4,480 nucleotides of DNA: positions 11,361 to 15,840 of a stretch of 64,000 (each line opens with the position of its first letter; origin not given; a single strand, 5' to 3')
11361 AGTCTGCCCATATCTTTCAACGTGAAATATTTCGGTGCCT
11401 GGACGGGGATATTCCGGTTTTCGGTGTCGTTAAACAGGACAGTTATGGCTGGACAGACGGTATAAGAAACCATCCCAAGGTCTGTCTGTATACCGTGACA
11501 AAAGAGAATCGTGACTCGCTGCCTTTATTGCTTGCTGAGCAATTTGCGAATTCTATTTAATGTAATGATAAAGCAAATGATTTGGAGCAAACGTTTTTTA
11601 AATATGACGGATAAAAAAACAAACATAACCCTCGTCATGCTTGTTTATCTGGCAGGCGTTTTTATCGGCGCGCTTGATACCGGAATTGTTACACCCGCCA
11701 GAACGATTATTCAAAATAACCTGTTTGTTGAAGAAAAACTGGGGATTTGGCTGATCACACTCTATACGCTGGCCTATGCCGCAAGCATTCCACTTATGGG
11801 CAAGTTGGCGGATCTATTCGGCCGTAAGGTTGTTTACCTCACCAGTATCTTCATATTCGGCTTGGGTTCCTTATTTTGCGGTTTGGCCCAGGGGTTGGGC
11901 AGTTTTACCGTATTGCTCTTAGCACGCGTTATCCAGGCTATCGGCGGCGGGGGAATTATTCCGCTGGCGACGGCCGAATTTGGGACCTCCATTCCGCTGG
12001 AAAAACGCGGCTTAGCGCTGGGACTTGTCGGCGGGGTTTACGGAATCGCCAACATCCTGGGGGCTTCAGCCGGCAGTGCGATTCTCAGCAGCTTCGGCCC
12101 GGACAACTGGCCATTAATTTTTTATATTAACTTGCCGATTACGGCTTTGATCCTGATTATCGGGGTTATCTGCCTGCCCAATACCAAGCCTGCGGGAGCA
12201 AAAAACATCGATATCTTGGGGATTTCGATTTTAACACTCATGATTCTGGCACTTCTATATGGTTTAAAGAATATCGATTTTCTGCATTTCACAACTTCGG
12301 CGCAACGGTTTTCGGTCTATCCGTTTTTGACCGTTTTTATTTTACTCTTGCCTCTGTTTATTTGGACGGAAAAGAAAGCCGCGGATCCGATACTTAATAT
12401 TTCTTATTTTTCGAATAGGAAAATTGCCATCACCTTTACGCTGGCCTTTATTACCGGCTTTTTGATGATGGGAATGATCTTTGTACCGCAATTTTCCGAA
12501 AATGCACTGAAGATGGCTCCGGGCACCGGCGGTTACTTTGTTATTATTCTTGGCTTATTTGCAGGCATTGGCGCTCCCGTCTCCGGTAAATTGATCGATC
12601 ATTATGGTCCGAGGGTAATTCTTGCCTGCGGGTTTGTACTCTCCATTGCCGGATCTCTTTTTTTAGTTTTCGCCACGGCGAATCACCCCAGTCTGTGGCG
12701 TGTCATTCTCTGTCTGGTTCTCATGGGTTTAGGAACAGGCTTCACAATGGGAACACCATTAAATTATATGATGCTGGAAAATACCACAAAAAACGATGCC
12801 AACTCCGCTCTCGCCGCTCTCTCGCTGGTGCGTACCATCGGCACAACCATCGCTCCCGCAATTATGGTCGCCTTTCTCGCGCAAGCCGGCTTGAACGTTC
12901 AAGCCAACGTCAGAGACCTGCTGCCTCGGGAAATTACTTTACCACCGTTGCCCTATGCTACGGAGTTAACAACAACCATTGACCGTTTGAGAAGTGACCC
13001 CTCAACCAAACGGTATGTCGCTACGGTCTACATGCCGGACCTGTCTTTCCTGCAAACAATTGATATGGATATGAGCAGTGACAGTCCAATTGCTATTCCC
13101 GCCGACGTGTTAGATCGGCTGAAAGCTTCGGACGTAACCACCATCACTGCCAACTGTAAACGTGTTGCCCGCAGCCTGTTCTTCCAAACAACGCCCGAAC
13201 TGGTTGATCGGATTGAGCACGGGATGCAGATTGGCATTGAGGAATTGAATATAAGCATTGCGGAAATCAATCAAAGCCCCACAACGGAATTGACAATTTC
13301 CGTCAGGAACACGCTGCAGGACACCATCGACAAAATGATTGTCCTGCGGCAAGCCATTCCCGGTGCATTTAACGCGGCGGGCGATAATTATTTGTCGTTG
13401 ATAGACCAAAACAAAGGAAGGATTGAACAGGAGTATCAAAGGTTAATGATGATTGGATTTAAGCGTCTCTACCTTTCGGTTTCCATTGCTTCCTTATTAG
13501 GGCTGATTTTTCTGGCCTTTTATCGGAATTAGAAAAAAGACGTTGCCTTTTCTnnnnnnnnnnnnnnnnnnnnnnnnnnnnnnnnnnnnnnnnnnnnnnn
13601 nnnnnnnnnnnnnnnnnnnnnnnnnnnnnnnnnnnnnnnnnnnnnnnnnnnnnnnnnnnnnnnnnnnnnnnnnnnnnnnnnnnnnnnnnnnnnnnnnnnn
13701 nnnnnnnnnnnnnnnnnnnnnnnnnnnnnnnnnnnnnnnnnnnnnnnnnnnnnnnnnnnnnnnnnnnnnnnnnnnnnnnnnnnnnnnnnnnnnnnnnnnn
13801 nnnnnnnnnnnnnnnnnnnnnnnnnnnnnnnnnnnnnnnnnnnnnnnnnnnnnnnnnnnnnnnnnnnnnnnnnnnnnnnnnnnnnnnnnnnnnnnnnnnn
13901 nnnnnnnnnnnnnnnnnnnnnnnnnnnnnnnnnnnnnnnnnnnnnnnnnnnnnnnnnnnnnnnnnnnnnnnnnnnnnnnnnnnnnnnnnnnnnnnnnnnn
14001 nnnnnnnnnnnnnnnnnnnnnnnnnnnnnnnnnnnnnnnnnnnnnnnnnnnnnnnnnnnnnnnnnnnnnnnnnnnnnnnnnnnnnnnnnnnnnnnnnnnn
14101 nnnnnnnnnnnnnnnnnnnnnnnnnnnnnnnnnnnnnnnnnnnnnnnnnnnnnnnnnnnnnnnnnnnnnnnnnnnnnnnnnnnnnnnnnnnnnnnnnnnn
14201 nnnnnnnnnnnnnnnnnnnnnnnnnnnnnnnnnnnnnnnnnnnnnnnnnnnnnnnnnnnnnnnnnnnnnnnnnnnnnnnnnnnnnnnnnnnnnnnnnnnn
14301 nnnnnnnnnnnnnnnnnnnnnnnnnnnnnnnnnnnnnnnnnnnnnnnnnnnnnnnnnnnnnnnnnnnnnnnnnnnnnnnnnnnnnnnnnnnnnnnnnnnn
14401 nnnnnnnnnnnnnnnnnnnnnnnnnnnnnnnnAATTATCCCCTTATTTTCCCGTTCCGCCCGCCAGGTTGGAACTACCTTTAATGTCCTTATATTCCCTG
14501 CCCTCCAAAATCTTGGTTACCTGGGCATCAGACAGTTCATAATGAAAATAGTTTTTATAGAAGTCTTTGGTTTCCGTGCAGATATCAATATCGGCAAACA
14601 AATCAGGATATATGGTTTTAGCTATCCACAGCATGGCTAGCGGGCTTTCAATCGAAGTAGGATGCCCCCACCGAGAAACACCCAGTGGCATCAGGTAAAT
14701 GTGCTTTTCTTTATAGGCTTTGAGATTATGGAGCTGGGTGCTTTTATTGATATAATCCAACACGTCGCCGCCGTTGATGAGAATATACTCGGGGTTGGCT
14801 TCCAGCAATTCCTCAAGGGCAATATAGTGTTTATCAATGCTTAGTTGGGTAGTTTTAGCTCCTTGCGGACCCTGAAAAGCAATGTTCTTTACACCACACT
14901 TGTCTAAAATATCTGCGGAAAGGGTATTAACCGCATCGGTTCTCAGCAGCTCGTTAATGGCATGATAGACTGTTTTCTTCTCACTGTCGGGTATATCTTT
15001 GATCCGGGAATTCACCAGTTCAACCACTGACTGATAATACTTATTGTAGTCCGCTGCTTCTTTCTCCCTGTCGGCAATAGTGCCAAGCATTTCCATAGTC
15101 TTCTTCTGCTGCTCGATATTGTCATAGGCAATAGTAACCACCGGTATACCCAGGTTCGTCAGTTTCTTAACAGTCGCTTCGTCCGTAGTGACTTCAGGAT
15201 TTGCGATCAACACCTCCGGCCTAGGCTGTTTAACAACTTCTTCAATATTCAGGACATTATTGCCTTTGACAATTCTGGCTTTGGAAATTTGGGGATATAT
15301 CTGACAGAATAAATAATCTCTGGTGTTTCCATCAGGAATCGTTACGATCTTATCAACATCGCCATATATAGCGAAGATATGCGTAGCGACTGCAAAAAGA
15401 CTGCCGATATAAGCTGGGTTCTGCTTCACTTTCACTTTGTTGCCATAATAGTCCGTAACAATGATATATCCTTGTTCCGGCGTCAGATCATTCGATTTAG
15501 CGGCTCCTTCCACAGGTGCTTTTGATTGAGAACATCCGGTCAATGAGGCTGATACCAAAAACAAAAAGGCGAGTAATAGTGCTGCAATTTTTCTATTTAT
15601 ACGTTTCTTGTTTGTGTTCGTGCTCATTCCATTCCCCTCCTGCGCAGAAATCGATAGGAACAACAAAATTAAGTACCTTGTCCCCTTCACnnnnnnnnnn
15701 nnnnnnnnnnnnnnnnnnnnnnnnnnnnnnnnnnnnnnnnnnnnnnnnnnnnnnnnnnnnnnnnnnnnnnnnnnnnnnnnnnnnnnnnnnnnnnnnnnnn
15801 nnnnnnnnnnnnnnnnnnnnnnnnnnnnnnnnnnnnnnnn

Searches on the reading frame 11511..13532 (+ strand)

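Call 77: search_protein_families(library=pfam, proteins=[window:11511-13532:+], max_evalue=0.00001)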
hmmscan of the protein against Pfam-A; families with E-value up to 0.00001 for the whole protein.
window:11511-13532:+ (673 aa): 2 families
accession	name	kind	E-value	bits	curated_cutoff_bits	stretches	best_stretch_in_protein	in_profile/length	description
PF07690.21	MFS_1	-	5.7e-48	164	33.4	1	48-449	3-347/347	Major Facilitator Superfamily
PF00083.30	Sugar_tr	-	1.1e-13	51.3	22.3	1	77-225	47-194/452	Sugar (and other) transporter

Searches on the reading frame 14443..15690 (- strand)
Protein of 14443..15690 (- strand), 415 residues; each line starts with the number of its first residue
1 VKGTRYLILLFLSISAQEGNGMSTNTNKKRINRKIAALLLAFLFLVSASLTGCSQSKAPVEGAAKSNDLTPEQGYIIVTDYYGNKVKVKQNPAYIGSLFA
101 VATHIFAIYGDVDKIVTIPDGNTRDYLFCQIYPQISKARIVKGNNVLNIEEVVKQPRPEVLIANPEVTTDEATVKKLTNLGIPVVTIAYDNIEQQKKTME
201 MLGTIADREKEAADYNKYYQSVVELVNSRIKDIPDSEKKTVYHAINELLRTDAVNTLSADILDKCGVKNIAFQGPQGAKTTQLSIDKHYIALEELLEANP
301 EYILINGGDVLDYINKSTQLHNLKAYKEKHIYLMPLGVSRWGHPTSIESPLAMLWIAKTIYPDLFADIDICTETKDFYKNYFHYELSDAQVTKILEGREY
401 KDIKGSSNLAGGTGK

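Call 77: search_protein_families(library=pfam, proteins=[window:14443-15690:-], max_evalue=0.00001)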
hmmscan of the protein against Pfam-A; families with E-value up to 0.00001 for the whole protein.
window:14443-15690:- (415 aa): 1 family
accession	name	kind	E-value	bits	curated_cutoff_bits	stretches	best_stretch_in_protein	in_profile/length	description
PF01497.23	Peripla_BP_2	-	1.1e-15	58.2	27.5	1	144-335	46-232/235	Periplasmic binding protein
